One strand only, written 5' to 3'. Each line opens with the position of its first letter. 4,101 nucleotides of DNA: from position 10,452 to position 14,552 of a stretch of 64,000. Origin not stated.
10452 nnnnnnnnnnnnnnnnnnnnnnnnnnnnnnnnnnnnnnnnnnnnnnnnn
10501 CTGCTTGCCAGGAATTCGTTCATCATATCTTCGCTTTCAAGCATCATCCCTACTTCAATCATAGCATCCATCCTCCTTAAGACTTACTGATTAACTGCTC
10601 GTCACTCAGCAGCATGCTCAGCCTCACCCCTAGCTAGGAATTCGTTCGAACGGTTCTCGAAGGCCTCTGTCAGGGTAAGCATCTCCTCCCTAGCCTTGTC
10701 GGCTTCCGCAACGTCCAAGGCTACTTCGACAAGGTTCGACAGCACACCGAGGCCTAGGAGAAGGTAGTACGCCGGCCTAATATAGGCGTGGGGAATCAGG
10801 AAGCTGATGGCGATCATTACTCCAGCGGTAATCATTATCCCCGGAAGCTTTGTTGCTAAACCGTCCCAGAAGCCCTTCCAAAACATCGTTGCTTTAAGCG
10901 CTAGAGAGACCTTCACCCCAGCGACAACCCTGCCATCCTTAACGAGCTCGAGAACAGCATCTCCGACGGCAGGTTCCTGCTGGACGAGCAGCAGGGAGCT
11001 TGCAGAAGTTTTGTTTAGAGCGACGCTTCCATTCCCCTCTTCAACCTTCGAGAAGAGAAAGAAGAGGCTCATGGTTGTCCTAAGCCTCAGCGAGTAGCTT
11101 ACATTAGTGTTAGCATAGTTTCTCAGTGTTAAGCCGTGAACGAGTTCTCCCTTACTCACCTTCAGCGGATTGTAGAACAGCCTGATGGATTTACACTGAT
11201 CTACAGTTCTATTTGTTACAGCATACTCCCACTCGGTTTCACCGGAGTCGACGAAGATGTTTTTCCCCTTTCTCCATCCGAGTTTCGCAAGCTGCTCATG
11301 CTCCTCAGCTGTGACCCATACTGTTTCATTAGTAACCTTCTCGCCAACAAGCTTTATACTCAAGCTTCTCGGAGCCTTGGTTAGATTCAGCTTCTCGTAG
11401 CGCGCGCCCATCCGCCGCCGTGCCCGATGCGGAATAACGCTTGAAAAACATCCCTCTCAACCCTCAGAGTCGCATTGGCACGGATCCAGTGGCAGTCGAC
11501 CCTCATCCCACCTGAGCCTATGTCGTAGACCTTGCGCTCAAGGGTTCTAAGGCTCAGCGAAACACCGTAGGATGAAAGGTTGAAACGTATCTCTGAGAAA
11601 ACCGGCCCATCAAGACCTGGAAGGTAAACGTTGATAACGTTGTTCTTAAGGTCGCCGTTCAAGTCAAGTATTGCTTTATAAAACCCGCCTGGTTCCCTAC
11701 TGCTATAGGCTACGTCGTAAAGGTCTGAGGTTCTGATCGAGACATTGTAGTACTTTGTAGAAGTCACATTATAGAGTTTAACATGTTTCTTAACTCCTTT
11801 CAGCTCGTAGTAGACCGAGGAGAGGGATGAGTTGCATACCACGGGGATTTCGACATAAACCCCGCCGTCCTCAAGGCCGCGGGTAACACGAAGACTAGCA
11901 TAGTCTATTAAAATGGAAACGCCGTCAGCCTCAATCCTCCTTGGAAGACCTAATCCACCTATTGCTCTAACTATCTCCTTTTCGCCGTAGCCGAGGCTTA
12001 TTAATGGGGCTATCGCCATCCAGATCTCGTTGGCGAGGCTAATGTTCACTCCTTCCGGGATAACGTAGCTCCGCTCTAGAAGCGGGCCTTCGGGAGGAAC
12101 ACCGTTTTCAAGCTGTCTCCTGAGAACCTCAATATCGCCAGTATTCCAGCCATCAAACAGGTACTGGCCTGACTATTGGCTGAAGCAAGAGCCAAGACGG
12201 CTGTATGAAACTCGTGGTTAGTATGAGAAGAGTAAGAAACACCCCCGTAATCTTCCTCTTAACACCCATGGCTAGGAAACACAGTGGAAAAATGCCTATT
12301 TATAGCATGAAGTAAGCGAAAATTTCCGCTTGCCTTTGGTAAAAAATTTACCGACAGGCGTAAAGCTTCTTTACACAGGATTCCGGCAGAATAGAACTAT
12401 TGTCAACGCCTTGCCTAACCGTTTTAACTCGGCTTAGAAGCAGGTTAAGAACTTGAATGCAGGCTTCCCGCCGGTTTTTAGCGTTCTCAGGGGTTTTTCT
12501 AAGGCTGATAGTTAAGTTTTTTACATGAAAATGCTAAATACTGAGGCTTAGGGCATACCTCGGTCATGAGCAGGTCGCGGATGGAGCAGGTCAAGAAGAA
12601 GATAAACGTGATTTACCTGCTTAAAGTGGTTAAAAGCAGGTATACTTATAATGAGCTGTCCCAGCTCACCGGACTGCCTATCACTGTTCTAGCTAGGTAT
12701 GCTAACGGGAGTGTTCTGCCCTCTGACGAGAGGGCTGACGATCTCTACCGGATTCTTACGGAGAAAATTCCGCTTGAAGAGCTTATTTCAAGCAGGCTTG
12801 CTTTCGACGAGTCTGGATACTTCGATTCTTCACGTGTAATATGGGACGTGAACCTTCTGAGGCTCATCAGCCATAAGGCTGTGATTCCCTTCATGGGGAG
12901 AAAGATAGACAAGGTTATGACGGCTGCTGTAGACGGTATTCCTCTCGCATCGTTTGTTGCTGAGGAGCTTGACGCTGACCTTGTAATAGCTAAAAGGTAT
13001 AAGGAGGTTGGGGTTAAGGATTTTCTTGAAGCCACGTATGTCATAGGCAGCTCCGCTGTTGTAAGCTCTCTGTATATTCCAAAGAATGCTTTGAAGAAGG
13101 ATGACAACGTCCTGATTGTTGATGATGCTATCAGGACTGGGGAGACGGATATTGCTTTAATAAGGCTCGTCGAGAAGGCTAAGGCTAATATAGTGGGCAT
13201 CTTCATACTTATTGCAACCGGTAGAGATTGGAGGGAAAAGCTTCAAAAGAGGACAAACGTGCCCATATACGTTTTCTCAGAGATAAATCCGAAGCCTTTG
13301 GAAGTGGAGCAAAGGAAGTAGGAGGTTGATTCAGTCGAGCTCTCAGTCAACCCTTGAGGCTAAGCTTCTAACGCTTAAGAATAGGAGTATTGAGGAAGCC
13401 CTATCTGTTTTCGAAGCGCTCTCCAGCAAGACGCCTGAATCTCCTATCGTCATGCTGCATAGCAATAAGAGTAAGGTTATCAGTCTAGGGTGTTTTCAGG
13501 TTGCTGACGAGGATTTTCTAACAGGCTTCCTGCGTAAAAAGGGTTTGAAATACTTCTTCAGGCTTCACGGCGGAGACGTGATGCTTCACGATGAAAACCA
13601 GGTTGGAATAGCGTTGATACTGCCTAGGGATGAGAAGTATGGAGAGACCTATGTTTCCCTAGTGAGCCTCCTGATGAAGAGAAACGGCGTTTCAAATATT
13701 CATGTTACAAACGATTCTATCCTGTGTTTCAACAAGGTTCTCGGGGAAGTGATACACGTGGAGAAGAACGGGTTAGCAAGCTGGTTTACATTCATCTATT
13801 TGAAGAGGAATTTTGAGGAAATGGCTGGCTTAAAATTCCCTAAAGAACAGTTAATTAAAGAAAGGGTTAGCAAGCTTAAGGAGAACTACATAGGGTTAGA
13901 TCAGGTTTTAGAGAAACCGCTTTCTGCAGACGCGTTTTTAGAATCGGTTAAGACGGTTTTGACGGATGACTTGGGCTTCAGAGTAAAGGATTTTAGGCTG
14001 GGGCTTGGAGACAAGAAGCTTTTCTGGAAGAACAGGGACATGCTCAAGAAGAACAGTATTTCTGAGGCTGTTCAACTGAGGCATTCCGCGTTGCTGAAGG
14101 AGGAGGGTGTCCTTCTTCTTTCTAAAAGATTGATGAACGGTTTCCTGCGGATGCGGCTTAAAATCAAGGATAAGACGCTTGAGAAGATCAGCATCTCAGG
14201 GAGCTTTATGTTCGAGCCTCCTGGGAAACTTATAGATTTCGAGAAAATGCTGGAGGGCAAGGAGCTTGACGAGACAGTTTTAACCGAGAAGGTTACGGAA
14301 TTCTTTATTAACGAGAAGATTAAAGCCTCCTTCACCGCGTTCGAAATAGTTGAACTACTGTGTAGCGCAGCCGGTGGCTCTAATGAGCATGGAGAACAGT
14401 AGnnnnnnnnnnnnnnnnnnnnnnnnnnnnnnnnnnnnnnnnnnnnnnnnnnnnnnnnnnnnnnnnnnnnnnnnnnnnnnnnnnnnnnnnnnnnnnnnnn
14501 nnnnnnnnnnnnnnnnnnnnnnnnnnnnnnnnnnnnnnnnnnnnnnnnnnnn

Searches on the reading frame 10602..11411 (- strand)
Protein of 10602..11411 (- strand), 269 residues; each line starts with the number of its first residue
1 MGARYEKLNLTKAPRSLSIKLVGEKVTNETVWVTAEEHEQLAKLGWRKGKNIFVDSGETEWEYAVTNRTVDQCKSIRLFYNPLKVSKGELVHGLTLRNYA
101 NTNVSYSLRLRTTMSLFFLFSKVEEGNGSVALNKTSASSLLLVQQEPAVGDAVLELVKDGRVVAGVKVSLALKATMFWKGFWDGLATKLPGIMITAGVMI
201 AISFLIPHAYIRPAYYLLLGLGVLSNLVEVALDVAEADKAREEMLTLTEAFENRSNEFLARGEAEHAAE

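Call 34: search_protein_families(library=pfam, proteins=[window:10602-11411:-])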
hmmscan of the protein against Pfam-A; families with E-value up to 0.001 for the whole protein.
window:10602-11411:- (269 aa): 0 families

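Call 67: search_protein_families(library=padloc, proteins=[window:10602-11411:-], max_evalue=0.01)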
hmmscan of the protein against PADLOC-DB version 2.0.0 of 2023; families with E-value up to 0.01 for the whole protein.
window:10602-11411:- (269 aa): 0 families

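Call 68: search_protein_families(library=phrogs, proteins=[window:10602-11411:-], max_evalue=0.01)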
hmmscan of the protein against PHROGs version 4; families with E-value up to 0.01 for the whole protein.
window:10602-11411:- (269 aa): 0 families

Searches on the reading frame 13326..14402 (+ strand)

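Call 49: search_protein_families(library=pfam, proteins=[window:13326-14402:+], max_evalue=0.00001)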
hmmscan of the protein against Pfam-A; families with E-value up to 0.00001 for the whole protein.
window:13326-14402:+ (358 aa): 2 families
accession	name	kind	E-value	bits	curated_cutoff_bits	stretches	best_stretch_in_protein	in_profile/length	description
PF21948.1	LplA-B_cat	-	2.7e-10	41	27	1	24-210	4-197/200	Lipoyl protein ligase A/B catalytic domain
PF10437.14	Lip_prot_lig_C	-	3.3e-07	30.6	24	1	265-345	8-85/85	Bacterial lipoate protein ligase C-terminus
